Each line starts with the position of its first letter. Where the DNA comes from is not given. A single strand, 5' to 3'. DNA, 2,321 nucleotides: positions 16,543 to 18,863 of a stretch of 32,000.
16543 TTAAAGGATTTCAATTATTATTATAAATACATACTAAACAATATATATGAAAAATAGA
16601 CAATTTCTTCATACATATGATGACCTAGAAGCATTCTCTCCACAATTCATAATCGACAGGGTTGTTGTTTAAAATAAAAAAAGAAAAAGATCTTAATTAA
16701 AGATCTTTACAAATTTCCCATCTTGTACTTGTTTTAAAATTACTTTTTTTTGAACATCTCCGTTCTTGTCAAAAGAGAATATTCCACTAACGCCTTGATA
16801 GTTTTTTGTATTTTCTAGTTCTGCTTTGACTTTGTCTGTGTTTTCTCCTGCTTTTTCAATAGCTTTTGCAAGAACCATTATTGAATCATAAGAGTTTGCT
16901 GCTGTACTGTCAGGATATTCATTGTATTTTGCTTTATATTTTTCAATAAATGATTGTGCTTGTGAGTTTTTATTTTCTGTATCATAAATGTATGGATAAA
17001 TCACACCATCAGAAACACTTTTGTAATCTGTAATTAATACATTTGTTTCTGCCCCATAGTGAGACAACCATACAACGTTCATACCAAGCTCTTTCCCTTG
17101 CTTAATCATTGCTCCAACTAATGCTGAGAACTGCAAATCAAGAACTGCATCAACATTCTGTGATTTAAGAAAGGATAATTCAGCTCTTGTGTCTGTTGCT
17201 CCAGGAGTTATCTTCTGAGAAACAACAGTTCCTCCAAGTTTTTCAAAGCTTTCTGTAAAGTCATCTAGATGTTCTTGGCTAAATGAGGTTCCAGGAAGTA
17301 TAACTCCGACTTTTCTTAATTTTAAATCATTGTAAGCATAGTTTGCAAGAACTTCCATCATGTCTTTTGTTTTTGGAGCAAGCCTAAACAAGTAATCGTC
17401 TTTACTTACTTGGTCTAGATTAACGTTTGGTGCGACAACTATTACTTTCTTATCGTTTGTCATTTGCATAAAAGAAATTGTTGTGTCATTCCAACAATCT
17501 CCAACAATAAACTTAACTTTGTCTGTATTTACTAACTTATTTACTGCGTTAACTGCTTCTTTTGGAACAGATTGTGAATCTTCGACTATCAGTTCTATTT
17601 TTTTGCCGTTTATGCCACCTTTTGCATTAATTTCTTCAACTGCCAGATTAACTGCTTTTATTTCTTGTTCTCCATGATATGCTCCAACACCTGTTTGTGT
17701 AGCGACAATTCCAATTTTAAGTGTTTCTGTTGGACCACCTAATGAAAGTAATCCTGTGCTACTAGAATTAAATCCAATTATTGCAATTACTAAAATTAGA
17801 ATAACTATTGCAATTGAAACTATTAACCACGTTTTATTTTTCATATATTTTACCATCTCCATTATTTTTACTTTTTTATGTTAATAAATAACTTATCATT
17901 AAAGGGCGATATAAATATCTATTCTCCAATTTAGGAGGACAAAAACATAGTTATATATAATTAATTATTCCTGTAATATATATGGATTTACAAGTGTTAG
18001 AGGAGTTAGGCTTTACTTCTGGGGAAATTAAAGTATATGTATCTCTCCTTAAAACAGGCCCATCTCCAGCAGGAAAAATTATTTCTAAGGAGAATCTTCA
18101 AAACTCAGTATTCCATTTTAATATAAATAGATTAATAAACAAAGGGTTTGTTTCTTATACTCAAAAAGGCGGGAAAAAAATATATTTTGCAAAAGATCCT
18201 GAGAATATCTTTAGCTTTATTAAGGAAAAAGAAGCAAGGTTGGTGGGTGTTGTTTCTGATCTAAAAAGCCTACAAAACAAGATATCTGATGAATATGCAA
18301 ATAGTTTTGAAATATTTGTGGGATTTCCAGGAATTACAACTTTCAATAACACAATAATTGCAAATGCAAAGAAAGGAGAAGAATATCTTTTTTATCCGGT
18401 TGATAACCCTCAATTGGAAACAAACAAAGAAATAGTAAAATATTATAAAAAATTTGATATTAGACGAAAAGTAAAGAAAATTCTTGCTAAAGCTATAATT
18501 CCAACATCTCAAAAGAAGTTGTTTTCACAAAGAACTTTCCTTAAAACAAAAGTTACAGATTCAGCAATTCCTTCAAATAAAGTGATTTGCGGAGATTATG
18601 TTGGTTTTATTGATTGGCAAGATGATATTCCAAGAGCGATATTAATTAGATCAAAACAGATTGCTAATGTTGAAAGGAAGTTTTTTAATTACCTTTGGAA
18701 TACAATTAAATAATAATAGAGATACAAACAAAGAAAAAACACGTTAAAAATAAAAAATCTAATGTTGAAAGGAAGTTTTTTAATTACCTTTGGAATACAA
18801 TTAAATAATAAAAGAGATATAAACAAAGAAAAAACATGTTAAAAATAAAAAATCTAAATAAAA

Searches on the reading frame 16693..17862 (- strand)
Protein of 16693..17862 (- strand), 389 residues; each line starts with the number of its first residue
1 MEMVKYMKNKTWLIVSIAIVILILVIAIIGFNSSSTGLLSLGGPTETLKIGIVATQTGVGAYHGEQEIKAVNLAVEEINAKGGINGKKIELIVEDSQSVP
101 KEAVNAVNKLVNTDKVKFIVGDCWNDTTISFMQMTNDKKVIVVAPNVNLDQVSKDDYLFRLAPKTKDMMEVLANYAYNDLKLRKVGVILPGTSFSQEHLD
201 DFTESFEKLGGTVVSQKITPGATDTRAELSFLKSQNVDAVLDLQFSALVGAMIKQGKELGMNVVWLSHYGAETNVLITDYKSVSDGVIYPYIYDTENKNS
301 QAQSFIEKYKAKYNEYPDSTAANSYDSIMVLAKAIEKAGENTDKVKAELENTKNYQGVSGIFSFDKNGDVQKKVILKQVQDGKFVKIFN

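Call 4: search_protein_families(library=pfam, proteins=[window:16693-17862:-], max_evalue=0.01)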
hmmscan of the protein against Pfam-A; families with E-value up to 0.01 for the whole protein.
window:16693-17862:- (389 aa): 4 families
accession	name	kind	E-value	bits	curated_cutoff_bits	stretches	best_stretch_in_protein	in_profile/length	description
PF13458.12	Peripla_BP_6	-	4.1e-62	211.3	31.7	1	47-382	1-342/343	Periplasmic binding protein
PF01094.35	ANF_receptor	-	2.4e-28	99.6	25.4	1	69-379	4-350/353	Receptor family ligand binding region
PF13433.12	Peripla_BP_5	-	1.1e-19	71.3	27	1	48-384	1-342/363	Periplasmic binding protein domain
PF04723.20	GRDA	-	0.0084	16.3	22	0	85-145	2-60/147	Glycine reductase complex selenoprotein A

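Call 21: find_encoding_contigs(protein=window:16693-17862:-, flank=8000, max_places=10)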
Protein window:16693-17862:- (389 aa): 20 contigs read that carry it; 7 places shown.
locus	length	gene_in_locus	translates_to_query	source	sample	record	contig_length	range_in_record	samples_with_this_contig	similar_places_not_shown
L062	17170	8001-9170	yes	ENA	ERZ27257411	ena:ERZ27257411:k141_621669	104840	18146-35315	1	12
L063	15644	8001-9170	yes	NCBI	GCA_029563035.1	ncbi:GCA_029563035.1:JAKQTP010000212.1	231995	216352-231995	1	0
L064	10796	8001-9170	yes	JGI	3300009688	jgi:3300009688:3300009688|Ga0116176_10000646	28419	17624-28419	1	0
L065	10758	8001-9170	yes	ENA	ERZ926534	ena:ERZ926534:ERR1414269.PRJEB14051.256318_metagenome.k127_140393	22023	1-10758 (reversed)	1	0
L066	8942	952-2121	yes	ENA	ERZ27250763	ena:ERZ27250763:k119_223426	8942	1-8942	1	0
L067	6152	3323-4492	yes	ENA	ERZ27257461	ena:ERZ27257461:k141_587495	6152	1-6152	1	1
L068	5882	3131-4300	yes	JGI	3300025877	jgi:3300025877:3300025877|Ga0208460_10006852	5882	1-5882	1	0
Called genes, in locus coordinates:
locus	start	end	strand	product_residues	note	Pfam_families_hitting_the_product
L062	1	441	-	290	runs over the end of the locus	PF02653:BPD_transp_2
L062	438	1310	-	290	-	PF02653:BPD_transp_2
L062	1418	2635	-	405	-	PF13433:Peripla_BP_5, PF13458:Peripla_BP_6, PF01094:ANF_receptor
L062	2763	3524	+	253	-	PF01978:TrmB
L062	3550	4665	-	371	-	PF13433:Peripla_BP_5 (weak), PF13458:Peripla_BP_6, PF01094:ANF_receptor (faint)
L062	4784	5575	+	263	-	PF01978:TrmB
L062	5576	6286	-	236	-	PF02463:SMC_N, PF00005:ABC_tran, PF13304:AAA_21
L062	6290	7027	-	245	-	PF00005:ABC_tran, PF13304:AAA_21 (weak), PF12399:BCA_ABC_TP_C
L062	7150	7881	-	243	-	PF01978:TrmB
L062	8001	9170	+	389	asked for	PF13433:Peripla_BP_5, PF13458:Peripla_BP_6, PF01094:ANF_receptor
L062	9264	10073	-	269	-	PF08843:AbiEii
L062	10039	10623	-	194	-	-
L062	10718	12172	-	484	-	PF02881:SRP54_N, PF00448:SRP54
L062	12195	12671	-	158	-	PF02996:Prefoldin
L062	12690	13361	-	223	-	PF01912:eIF-6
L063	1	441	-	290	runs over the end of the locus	PF02653:BPD_transp_2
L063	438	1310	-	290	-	PF02653:BPD_transp_2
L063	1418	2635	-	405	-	PF13433:Peripla_BP_5, PF13458:Peripla_BP_6, PF01094:ANF_receptor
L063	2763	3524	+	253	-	PF01978:TrmB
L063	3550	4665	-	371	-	PF13433:Peripla_BP_5 (weak), PF13458:Peripla_BP_6, PF01094:ANF_receptor (faint)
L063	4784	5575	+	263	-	PF01978:TrmB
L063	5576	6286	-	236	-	PF02463:SMC_N, PF00005:ABC_tran, PF13304:AAA_21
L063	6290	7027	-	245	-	PF00005:ABC_tran, PF13304:AAA_21 (weak), PF12399:BCA_ABC_TP_C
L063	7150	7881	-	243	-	PF01978:TrmB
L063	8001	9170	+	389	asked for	PF13433:Peripla_BP_5, PF13458:Peripla_BP_6, PF01094:ANF_receptor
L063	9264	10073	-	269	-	PF08843:AbiEii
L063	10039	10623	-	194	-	-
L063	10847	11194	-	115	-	-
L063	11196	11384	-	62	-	-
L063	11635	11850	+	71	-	-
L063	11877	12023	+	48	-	-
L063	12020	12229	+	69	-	-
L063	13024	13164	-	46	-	-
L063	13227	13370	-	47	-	-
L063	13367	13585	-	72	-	-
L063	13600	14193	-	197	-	PF13401:AAA_22 (faint)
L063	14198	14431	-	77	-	-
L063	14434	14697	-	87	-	-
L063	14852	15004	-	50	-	-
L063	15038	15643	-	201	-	?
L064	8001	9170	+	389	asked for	PF13433:Peripla_BP_5, PF13458:Peripla_BP_6, PF01094:ANF_receptor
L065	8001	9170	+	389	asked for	PF13433:Peripla_BP_5, PF13458:Peripla_BP_6, PF01094:ANF_receptor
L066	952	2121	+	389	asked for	PF13433:Peripla_BP_5, PF13458:Peripla_BP_6, PF01094:ANF_receptor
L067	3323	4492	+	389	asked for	PF13433:Peripla_BP_5, PF13458:Peripla_BP_6, PF01094:ANF_receptor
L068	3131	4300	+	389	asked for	PF13433:Peripla_BP_5, PF13458:Peripla_BP_6, PF01094:ANF_receptor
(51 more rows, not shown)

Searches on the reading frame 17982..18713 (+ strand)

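Call 4: search_protein_families(library=pfam, proteins=[window:17982-18713:+], max_evalue=0.01)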
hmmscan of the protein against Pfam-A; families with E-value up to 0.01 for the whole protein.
window:17982-18713:+ (243 aa): 1 family
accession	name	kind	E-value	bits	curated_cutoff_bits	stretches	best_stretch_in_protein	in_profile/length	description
PF01978.25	TrmB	-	4.8e-10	39.6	25.6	1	6-74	1-68/68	Sugar-specific transcriptional regulator TrmB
